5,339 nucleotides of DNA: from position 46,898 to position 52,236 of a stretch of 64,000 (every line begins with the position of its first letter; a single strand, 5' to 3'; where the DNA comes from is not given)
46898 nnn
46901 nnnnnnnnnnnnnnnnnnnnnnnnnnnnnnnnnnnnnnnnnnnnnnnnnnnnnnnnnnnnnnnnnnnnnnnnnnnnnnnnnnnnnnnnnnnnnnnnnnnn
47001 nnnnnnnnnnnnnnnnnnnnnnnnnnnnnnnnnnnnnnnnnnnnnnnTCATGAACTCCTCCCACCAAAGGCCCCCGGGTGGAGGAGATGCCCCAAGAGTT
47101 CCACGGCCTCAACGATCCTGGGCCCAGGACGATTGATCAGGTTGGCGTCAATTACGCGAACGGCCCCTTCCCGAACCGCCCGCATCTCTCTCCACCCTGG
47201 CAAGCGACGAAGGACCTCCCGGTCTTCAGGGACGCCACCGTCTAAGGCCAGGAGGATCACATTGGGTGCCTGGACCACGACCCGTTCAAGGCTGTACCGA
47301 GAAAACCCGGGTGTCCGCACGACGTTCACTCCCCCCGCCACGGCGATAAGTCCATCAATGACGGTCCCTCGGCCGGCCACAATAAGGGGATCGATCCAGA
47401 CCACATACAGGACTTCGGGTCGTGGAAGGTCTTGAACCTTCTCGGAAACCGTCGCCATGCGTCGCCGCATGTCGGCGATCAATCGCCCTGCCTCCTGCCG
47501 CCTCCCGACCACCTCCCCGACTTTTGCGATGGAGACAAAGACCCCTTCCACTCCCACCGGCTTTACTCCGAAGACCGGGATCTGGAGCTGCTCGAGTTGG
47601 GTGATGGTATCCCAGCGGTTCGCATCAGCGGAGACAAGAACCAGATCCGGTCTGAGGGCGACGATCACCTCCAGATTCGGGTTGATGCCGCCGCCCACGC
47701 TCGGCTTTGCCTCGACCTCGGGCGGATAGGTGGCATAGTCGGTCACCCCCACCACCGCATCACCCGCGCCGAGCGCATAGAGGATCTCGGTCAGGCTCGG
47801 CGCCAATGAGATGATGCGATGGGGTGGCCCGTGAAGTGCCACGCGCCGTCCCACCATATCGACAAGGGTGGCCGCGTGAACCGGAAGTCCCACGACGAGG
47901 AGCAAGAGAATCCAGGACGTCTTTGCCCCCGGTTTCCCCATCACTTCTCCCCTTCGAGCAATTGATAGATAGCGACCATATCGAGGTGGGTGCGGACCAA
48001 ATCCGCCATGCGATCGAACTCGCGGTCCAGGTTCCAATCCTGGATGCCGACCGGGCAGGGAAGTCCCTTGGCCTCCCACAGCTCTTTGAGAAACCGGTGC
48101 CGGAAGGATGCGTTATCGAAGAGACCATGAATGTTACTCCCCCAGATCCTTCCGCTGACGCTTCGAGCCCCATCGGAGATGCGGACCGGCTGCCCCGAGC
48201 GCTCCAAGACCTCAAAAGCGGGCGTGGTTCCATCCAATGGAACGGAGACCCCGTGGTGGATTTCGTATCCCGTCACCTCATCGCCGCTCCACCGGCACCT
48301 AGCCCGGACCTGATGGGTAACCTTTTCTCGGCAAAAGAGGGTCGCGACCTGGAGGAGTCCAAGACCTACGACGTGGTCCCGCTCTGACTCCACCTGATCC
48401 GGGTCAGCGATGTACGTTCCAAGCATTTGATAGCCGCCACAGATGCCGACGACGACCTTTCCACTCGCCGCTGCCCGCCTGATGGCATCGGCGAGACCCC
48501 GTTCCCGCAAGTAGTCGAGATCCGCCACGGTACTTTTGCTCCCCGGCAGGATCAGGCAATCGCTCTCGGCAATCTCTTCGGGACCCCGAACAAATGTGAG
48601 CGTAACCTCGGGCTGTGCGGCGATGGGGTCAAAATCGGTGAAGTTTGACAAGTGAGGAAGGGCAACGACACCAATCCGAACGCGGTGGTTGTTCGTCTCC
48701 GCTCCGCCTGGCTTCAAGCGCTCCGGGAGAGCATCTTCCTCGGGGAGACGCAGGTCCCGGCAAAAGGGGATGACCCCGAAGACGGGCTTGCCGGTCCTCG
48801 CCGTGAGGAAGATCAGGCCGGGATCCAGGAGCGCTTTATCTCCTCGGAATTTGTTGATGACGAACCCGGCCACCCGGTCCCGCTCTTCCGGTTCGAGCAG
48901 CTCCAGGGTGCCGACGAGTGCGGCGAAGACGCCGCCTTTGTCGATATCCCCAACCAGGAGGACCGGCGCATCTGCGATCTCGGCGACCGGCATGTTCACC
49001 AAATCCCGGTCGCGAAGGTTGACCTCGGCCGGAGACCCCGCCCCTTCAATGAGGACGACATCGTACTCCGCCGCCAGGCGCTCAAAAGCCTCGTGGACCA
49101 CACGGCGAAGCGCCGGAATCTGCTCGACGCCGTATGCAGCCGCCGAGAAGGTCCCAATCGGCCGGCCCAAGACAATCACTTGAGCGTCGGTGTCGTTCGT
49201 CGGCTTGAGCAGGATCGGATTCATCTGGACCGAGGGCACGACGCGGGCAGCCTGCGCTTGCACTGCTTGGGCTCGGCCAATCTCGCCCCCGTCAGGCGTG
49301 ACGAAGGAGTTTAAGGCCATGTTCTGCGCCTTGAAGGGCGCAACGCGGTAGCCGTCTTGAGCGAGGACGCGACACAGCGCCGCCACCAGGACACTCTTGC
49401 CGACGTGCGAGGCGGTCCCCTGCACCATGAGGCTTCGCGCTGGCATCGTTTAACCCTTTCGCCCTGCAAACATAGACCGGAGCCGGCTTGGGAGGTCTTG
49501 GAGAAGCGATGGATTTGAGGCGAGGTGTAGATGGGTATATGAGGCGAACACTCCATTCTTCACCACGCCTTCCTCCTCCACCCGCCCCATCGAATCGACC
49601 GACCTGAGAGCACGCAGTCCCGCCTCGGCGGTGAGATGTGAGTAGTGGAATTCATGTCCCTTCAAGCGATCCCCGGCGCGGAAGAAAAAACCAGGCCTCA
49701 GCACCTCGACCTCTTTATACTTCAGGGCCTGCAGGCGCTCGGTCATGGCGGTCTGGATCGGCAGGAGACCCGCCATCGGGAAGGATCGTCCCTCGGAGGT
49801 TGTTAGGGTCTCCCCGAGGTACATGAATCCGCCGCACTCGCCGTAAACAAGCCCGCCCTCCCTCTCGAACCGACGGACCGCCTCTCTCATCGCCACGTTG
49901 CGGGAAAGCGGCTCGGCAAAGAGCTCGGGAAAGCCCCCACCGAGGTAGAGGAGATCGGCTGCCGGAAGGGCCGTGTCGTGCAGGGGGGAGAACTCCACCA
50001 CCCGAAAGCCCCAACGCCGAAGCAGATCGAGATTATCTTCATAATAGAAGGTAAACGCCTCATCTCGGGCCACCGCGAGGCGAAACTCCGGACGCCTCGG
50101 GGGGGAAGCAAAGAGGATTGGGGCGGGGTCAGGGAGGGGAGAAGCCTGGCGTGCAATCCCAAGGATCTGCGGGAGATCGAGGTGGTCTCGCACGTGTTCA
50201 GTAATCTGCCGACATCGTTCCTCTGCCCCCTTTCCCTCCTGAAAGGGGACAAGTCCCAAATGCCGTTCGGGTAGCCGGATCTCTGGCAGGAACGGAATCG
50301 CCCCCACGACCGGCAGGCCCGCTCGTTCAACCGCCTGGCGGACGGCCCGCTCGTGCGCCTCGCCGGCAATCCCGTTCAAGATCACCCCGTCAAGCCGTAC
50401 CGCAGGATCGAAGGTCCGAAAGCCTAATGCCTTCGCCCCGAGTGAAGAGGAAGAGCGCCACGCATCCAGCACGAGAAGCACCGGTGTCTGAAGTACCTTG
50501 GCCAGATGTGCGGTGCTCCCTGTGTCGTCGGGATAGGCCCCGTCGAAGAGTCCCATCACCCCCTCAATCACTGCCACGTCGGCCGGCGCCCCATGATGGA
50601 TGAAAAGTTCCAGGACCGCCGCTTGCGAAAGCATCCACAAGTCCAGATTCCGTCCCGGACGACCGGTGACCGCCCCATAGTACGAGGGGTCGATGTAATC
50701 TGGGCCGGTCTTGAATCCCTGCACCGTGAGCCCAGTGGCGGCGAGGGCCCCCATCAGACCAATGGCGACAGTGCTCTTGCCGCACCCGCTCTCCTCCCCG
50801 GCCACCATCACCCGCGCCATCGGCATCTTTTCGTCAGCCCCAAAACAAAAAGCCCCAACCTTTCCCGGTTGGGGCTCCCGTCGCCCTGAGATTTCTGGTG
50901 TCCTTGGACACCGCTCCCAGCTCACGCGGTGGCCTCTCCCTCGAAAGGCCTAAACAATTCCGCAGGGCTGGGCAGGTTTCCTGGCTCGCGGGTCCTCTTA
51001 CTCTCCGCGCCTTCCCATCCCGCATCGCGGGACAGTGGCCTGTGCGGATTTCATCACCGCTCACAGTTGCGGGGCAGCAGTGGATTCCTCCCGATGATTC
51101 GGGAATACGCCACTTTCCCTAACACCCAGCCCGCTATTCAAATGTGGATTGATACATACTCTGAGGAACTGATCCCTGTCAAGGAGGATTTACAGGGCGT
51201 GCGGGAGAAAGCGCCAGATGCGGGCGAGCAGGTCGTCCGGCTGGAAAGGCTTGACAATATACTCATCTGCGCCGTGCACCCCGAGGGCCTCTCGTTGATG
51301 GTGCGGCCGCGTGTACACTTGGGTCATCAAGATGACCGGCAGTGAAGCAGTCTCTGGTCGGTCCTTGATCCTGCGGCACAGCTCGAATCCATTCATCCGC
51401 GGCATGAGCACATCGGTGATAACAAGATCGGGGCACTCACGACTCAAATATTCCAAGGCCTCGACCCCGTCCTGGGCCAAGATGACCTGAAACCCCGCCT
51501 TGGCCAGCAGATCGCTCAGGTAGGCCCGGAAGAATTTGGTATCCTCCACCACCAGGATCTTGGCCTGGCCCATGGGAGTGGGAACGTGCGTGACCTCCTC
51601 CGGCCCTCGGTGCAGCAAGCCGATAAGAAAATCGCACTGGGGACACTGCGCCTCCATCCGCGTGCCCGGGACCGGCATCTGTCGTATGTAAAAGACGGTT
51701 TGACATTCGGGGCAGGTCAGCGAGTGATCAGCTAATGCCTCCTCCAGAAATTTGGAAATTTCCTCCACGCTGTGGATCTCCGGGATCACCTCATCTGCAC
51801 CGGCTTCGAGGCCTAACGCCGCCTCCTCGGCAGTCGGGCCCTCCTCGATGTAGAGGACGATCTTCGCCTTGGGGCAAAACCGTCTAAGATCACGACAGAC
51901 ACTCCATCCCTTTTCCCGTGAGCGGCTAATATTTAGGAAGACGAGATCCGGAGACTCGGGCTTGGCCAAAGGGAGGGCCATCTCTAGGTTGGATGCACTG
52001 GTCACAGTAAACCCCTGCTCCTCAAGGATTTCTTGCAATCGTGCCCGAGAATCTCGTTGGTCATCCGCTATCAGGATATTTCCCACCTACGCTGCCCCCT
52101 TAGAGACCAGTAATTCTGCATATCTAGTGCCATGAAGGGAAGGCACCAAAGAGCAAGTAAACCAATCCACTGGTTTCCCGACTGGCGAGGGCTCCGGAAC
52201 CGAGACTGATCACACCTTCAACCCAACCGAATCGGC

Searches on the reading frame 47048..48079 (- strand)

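Call 38: search_protein_families(library=pfam, proteins=[window:47048-48079:-], max_evalue=0.00001)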
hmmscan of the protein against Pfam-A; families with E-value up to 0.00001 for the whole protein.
window:47048-48079:- (343 aa): 1 family
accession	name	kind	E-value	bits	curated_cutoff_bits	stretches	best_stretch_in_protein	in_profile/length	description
PF01497.23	Peripla_BP_2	-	5e-33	114.9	27.5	1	89-313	1-234/235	Periplasmic binding protein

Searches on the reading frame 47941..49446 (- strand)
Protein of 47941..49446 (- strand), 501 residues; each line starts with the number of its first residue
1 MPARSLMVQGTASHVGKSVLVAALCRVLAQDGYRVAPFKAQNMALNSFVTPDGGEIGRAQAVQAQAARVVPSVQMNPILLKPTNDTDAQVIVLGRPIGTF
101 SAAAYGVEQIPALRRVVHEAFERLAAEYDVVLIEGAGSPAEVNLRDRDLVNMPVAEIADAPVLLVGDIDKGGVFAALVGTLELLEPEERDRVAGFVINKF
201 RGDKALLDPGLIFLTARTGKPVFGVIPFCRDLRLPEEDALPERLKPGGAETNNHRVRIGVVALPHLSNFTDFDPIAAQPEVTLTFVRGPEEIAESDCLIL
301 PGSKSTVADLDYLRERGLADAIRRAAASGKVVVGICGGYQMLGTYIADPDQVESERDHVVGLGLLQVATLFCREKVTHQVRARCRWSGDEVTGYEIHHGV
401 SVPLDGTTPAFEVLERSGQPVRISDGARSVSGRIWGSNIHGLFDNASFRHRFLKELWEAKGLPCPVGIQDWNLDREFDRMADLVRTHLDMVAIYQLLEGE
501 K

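Call 38: search_protein_families(library=pfam, proteins=[window:47941-49446:-], max_evalue=0.00001)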
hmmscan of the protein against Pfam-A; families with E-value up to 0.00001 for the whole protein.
window:47941-49446:- (501 aa): 3 families
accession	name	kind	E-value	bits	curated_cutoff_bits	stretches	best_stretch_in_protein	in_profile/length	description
PF07685.20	GATase_3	-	4.6e-54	183.5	27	1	257-447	1-195/196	CobB/CobQ-like glutamine amidotransferase domain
PF01656.29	CbiA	-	1.8e-24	86.5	25.4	1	6-238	1-122/125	CobQ/CobB/MinD/ParA nucleotide binding domain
PF13500.12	AAA_26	-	6.1e-17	62.6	27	1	4-232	1-194/198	AAA domain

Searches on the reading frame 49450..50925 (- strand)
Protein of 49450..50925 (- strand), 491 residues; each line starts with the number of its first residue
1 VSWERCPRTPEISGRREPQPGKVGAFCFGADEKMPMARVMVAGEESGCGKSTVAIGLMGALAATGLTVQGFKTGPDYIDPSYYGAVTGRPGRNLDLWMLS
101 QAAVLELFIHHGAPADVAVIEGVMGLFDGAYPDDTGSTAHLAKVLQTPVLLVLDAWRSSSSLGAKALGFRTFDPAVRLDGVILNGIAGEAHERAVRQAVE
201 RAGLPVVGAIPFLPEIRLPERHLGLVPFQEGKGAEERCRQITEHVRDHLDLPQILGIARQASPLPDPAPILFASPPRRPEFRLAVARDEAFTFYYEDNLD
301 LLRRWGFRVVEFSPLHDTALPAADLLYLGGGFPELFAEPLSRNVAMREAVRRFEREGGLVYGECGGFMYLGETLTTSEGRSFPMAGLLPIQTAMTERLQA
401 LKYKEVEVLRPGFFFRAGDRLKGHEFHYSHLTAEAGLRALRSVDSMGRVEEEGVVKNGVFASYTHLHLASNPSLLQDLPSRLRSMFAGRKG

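Call 38: search_protein_families(library=pfam, proteins=[window:49450-50925:-], max_evalue=0.00001)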
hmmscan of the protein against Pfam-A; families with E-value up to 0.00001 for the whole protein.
window:49450-50925:- (491 aa): 3 families
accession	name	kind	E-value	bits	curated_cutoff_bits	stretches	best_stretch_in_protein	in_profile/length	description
PF07685.20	GATase_3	-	3.1e-43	148.1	27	1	283-471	2-194/196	CobB/CobQ-like glutamine amidotransferase domain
PF01656.29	CbiA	-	4.5e-15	56.2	25.4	1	39-223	1-123/125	CobQ/CobB/MinD/ParA nucleotide binding domain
PF13500.12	AAA_26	-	1.3e-10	41.9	27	1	115-216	99-194/198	AAA domain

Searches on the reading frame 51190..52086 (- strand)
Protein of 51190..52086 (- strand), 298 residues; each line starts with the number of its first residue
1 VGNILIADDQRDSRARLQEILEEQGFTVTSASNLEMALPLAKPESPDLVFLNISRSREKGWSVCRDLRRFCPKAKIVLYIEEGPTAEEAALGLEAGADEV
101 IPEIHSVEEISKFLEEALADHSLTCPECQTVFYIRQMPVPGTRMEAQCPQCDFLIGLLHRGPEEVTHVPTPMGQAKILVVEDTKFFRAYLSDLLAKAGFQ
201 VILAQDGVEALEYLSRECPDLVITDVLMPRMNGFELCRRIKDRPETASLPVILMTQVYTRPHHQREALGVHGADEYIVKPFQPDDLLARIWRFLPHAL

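Call 38: search_protein_families(library=pfam, proteins=[window:51190-52086:-], max_evalue=0.00001)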
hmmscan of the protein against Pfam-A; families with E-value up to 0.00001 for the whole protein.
window:51190-52086:- (298 aa): 3 families
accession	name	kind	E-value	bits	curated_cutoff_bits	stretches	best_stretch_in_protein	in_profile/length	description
PF00072.30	Response_reg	-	4.5e-43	146.4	30.2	2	177-290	1-110/111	Response regulator receiver domain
PF13717.11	Zn_ribbon_4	-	2.5e-06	27.7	30.3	1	124-152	4-32/36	zinc-ribbon domain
PF23198.2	PDE8A_N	-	9.2e-06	26.1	29.6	0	196-258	32-95/147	PDE8A-like, N-terminal domain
